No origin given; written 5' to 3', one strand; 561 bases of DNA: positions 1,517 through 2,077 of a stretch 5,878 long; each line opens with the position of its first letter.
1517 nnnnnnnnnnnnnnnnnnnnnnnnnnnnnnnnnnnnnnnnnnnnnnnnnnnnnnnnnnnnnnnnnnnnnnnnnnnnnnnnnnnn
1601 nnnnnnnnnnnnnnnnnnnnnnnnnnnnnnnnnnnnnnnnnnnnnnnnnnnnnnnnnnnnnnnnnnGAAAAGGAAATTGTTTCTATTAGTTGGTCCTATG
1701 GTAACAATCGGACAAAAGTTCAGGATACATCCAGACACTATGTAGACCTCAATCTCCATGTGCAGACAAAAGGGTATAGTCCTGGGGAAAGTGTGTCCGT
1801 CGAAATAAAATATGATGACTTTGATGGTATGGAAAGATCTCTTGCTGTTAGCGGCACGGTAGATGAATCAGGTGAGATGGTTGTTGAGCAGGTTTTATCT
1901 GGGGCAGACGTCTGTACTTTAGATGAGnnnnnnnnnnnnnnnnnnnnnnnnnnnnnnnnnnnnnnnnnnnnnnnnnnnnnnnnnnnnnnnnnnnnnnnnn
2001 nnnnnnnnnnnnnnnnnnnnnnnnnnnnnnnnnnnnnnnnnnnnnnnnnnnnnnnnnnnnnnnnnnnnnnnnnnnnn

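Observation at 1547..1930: vgrG1 ends in an acidic linker plus an AT-rich domain of unknown function, likely a dedicated cargo-loading module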

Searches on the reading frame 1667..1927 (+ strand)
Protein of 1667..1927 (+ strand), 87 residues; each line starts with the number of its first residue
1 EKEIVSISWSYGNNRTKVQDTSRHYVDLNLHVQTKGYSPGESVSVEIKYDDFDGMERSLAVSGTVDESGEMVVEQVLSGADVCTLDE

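Call 10: find_homologous_proteins(query=window:1667-1927:+, max_evalue=0.001)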
Query window:1667-1927:+: 2 candidates shared short words with the query, none scored E <= 0.001.

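Call 15: search_protein_families(library=ncbifam, proteins=[window:1667-1927:+], max_evalue=1)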
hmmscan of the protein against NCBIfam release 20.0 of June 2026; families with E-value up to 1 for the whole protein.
window:1667-1927:+ (87 aa): 1 family
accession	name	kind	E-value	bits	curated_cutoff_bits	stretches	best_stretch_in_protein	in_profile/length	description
TIGR00258.1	TIGR00258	equivalog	0.087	12.9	117.1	0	52-83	87-117/168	inosine/xanthosine triphosphatase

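Call 17: search_solved_structures(query=window:1667-1927:+, max_evalue=10)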
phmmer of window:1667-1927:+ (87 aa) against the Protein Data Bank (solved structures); distinct sequences matched with E-value up to 10: 0.

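Call 18: search_protein_representatives(protein=window:1667-1927:+)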
Query: 87 residues. Proteins with E-value up to 0.001 (for the whole library): 137; up to 1e-10: 30; up to 1e-30: 0. The best 137 are listed.
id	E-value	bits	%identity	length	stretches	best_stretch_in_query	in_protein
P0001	1.9e-24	101.4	58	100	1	1-85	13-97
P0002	3.0e-21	91.1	58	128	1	1-73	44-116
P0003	3.1e-20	87.9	50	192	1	1-82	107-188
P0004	7.4e-17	77.2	52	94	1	2-78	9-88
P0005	1.5e-16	76.2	48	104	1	3-78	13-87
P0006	7.1e-16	74.0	53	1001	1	2-77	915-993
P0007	8.9e-16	73.7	44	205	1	2-86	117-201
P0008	2.9e-15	72.1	50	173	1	1-80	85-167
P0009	1.1e-14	70.3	49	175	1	2-79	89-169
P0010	1.4e-14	69.9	51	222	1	1-82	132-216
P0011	1.7e-14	69.7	48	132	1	2-78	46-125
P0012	4.2e-14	68.4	44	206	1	2-82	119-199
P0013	7.3e-14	67.6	46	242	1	1-78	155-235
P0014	8.5e-14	67.4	46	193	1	1-79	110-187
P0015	6.0e-13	64.7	49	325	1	1-78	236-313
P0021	3.2e-12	62.4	39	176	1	2-82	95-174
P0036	5.0e-10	55.4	34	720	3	1-86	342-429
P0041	2.5e-09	53.2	40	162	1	3-77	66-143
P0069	3.0e-07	46.6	50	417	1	2-51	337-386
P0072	5.8e-07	45.7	42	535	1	2-67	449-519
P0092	3.4e-06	43.2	45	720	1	8-67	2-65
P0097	5.9e-06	42.5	45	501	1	8-67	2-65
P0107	1.9e-05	40.9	35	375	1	4-76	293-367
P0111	3.7e-05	39.9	41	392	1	6-80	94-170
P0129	2.7e-04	37.2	42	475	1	4-56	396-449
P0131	3.4e-04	36.8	35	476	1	4-65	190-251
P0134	5.0e-04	36.3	44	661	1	2-78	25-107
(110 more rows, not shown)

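Call 25: find_homologous_proteins(query=A3, max_evalue=0.001)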
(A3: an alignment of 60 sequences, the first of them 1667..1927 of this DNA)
Query A3 (60 sequences) (87 aa, profile of the alignment): 18 proteins with E <= 0.001 among 654 candidates.
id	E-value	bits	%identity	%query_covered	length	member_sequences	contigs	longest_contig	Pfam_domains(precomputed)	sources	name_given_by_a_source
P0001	1.2e-27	113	58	97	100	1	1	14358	-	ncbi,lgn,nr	ncbi:hypothetical protein B6O77_004542 [Salmonella enterica subsp. enterica serovar Mississippi]|nr:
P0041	2.0e-27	113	38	87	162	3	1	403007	-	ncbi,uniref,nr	ncbi:hypothetical protein ETU10_02585 [Apibacter muscae]|uniref:hypothetical protein n=1 Tax=Apibact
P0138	1.4e-26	110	40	98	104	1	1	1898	-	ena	-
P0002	1.2e-25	107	56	89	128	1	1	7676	-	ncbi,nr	ncbi:hypothetical protein ETB55_23440, partial [Salmonella enterica subsp. enterica serovar Omuna]|n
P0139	2.8e-25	106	41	100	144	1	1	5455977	-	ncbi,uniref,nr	ncbi:hypothetical protein KY495_15980 [Massilia sp. PAMC28688]|uniref:hypothetical protein n=1 Tax=M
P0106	3.7e-24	102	52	53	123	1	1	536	-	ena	-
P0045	9.5e-23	98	33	83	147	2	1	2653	-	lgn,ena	-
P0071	2.0e-22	97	44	55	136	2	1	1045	-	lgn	-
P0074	2.2e-22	97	40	68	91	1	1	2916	-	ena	-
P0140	5.9e-19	86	52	55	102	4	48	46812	-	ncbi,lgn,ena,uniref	ncbi:hypothetical protein [uncultured Helicobacter sp.]|uniref:hypothetical protein n=1 Tax=uncultur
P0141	7.2e-19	85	52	55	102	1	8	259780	-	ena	-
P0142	2.4e-18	84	48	55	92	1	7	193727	-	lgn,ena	-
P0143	3.8e-17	80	50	55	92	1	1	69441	-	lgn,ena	-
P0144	4.4e-17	80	38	93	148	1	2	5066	-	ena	-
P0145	7.9e-16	76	47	54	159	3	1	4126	-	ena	-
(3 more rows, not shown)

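Call 28: find_encoding_contigs(protein=P0001, flank=7000, max_places=3)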
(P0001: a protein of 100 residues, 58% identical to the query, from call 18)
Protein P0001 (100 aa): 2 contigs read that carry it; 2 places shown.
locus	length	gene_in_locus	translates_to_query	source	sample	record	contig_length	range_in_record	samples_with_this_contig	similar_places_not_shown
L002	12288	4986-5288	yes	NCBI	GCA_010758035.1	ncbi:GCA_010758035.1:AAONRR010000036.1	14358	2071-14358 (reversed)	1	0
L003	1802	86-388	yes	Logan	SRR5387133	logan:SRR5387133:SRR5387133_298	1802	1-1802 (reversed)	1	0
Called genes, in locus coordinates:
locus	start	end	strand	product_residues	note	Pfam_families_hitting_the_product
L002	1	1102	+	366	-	PF04717:Phage_base_V, PF22178:Gp5_trimer_C, PF06715:Gp5_C (faint), PF22178:Gp5_trimer_C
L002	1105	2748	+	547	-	PF01476:LysM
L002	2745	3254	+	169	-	-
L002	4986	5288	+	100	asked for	-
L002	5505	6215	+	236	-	PF14113:Tae4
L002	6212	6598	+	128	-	-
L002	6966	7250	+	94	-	PF05488:PAAR_motif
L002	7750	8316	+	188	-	-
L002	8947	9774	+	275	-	PF11692:DUF3289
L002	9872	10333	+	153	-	PF06092:DUF943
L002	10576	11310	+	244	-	-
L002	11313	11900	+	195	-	PF08798:CRISPR_assoc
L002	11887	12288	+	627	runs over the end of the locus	PF00270:DEAD, PF13307:Helicase_C_2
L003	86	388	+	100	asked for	-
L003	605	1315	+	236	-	PF14113:Tae4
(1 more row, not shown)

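Call 29: find_encoding_contigs(protein=P0002, flank=6000, max_places=3)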
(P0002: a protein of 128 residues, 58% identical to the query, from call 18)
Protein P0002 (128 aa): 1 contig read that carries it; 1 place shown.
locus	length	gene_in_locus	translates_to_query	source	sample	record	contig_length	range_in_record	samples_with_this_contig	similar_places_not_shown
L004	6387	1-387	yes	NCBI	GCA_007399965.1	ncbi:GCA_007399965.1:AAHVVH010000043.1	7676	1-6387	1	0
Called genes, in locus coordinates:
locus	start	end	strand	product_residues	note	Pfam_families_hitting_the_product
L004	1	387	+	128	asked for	?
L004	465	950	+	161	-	PF14113:Tae4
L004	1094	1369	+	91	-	-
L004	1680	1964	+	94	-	PF05488:PAAR_motif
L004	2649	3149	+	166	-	PF01464:SLT (weak)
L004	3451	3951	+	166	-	-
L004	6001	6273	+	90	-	-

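Call 30: find_encoding_contigs(protein=P0139, flank=6000, max_places=2)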
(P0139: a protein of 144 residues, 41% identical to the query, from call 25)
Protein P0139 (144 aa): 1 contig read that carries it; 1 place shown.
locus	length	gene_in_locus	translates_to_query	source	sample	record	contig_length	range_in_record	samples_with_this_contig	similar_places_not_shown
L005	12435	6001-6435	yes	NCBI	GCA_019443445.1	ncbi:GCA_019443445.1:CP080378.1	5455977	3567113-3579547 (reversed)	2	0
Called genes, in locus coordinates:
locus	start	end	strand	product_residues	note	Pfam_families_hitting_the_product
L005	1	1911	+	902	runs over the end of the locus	PF00330:Aconitase, PF00694:Aconitase_C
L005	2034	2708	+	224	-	PF14113:Tae4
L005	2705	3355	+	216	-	-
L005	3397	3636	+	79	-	PF05488:PAAR_motif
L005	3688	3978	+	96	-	-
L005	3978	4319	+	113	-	PF05717:TnpB_IS66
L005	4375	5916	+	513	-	PF13007:LZ_Tnp_IS66, PF13005:zf-IS66, PF03050:DDE_Tnp_IS66, PF13817:DDE_Tnp_IS66_C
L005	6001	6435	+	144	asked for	-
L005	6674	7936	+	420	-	PF11062:DUF2863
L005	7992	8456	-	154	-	PF01928:CYTH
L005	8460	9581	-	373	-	PF18027:Pepdidase_M14_N, PF00246:Peptidase_M14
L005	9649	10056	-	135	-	-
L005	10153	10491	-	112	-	-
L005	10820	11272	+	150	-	-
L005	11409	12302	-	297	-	PF00701:DHDPS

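Call 31: find_encoding_contigs(protein=P0041, flank=6000, max_places=2)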
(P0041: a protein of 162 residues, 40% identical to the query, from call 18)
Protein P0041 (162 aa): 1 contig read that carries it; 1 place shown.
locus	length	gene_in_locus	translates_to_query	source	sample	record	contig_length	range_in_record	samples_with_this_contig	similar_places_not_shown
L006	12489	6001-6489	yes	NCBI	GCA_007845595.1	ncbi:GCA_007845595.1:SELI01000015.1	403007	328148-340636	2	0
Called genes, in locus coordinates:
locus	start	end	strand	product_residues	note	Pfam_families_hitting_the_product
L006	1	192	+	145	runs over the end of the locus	PF02082:Rrf2, PF03444:WHD_HrcA (weak)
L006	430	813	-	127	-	PF01381:HTH_3, PF12844:HTH_19 (faint)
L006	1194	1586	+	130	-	PF17642:TssD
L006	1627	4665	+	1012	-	PF05954:Phage_GPD, PF04717:Phage_base_V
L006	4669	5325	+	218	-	-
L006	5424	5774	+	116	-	PF14107:DUF4280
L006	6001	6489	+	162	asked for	-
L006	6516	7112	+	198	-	PF14113:Tae4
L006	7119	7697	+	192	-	-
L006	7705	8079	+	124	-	-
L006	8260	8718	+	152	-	PF14107:DUF4280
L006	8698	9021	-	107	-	PF01446:Rep_1 (weak)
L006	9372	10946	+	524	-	PF00890:FAD_binding_2 (faint), PF01266:DAO, PF12831:FAD_oxidored (faint), PF16901:DAO_C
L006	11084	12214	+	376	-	PF01702:TGT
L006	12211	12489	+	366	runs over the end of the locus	PF03739:LptF_LptG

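Call 32: predict_structure(alignment_id=A4)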
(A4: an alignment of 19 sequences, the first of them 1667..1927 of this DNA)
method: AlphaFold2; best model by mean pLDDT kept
length: 87 residues; sequences in the alignment: 19
mean_pLDDT: 85.8   pTM: 0.74
mean pLDDT of the five models: 85.8, 83.8, 83.4, 82.1, 80.8
residues with pLDDT >= 90: 42; 70-90: 32; 50-70: 12; < 50: 1
segments of 3 or more residues with pLDDT < 50: none
pLDDT, mean of each block of 10 residues (from residue 1): 93 81 77 97 91 85 96 85 58
secondary structure, 60 per line:
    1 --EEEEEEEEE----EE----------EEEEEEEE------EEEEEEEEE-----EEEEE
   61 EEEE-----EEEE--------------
elements in order: E3-11 E28-35 E42-50 E56-64 E70-73

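Call 35: find_related_loci(query=A3, collection=genome_contigs, flank=7000)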
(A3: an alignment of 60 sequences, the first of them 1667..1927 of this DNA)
Query A3 (87 aa) in genome_contigs; peptide patterns used: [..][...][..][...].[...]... (x = any residue, [..] = any of these).
63 stretches matched a pattern; 27 encode a relative of the query (tblastn E <= 1e-3); 27 distinct loci.
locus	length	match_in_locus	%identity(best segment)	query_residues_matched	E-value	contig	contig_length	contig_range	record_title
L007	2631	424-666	57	4-84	4e-28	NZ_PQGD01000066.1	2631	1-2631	Superficieibacter electus strain BP-1 NODE_66_length_2631_cov_59.1378, whole genome shotgun sequence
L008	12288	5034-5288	48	1-82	5e-22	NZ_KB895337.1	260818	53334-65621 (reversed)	Chitiniphilus shinanonensis DSM 23277 C556DRAFT_scaffold00004.4, whole genome shotgun sequence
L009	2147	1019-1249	42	1-77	8e-19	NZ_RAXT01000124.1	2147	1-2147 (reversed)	Acinetobacter rongchengensis strain WCHAc060115 124, whole genome shotgun sequence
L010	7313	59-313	45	1-82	1e-18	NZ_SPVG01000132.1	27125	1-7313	Duganella callida strain DN04 EFN1C9WPWQ, whole genome shotgun sequence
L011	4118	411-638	44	1-77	1e-18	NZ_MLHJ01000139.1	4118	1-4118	Rodentibacter rarus strain CCUG 17206 contig_139, whole genome shotgun sequence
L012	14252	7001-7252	45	2-82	2e-18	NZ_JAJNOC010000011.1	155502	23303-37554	Massilia phyllostachyos strain G4R7 G4R7100010, whole genome shotgun sequence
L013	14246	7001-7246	43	2-84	4e-18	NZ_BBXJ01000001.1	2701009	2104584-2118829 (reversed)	Rodentibacter caecimuris strain ATCC 12555, whole genome shotgun sequence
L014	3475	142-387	42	2-84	6e-18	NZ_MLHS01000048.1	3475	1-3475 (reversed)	Rodentibacter sp. Ppn85 contig_48, whole genome shotgun sequence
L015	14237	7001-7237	46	7-82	1e-17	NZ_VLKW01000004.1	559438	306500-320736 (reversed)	Pseudoduganella flava strain CGMCC 1.10685 IP92DRAFT_scaffold00004.4, whole genome shotgun sequence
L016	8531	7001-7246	45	1-79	1e-17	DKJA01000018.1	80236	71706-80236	MAG TPA_asm: Oxalobacteraceae bacterium UBA6704 UBA6704_contig_273, whole genome shotgun sequence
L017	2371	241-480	40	1-77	2e-17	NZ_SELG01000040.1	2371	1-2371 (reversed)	Apibacter muscae strain G8 NODE_31_length_2371_cov_143.345684, whole genome shotgun sequence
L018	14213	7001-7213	44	1-77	2e-16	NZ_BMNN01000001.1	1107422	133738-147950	Halopseudomonas pertucinogena strain JCM 11590 sequence01, whole genome shotgun sequence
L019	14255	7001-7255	42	1-81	2e-16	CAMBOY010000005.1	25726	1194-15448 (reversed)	MAG: Hydrogenophaga intermedia isolate MiE-22jul19-79 genome assembly, contig: MiE-22jul19-C1588, whole genome shotgun s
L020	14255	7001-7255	41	1-82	3e-16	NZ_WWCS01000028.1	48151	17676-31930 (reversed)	Duganella margarita strain FT109W NODE_28_length_48151_cov_28.647635_28, whole genome shotgun sequence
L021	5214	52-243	47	14-77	3e-16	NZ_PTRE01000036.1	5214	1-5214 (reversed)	Escherichia sp. MOD1-EC7003 MOD1-EC7003_36_length_5214_cov_87, whole genome shotgun sequence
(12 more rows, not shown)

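Call 38: search_solved_structures(query=A3, max_evalue=10, show_alignments=3)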
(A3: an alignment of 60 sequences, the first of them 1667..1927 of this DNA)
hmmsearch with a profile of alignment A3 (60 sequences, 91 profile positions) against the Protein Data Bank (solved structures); distinct sequences matched with E-value up to 10: 6.
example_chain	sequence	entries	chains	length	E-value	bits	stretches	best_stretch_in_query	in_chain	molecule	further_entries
1d2p_A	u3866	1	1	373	0.01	19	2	25-85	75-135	COLLAGEN ADHESIN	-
8bl6_A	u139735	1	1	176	0.054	16.7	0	34-79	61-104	dIG14-scdim-EF62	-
2glw_A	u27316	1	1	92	0.17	15.1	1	39-83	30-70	92aa long hypothetical protein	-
1d2o_A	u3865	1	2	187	0.24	14.6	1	25-85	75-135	COLLAGEN ADHESIN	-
9kgz_A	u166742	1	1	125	0.39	13.9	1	34-56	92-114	De novo designed monomeric mainly-beta protein B10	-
9kgy_A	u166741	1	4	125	0.42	13.8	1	34-56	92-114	De novo designed monomeric mainly-beta protein B10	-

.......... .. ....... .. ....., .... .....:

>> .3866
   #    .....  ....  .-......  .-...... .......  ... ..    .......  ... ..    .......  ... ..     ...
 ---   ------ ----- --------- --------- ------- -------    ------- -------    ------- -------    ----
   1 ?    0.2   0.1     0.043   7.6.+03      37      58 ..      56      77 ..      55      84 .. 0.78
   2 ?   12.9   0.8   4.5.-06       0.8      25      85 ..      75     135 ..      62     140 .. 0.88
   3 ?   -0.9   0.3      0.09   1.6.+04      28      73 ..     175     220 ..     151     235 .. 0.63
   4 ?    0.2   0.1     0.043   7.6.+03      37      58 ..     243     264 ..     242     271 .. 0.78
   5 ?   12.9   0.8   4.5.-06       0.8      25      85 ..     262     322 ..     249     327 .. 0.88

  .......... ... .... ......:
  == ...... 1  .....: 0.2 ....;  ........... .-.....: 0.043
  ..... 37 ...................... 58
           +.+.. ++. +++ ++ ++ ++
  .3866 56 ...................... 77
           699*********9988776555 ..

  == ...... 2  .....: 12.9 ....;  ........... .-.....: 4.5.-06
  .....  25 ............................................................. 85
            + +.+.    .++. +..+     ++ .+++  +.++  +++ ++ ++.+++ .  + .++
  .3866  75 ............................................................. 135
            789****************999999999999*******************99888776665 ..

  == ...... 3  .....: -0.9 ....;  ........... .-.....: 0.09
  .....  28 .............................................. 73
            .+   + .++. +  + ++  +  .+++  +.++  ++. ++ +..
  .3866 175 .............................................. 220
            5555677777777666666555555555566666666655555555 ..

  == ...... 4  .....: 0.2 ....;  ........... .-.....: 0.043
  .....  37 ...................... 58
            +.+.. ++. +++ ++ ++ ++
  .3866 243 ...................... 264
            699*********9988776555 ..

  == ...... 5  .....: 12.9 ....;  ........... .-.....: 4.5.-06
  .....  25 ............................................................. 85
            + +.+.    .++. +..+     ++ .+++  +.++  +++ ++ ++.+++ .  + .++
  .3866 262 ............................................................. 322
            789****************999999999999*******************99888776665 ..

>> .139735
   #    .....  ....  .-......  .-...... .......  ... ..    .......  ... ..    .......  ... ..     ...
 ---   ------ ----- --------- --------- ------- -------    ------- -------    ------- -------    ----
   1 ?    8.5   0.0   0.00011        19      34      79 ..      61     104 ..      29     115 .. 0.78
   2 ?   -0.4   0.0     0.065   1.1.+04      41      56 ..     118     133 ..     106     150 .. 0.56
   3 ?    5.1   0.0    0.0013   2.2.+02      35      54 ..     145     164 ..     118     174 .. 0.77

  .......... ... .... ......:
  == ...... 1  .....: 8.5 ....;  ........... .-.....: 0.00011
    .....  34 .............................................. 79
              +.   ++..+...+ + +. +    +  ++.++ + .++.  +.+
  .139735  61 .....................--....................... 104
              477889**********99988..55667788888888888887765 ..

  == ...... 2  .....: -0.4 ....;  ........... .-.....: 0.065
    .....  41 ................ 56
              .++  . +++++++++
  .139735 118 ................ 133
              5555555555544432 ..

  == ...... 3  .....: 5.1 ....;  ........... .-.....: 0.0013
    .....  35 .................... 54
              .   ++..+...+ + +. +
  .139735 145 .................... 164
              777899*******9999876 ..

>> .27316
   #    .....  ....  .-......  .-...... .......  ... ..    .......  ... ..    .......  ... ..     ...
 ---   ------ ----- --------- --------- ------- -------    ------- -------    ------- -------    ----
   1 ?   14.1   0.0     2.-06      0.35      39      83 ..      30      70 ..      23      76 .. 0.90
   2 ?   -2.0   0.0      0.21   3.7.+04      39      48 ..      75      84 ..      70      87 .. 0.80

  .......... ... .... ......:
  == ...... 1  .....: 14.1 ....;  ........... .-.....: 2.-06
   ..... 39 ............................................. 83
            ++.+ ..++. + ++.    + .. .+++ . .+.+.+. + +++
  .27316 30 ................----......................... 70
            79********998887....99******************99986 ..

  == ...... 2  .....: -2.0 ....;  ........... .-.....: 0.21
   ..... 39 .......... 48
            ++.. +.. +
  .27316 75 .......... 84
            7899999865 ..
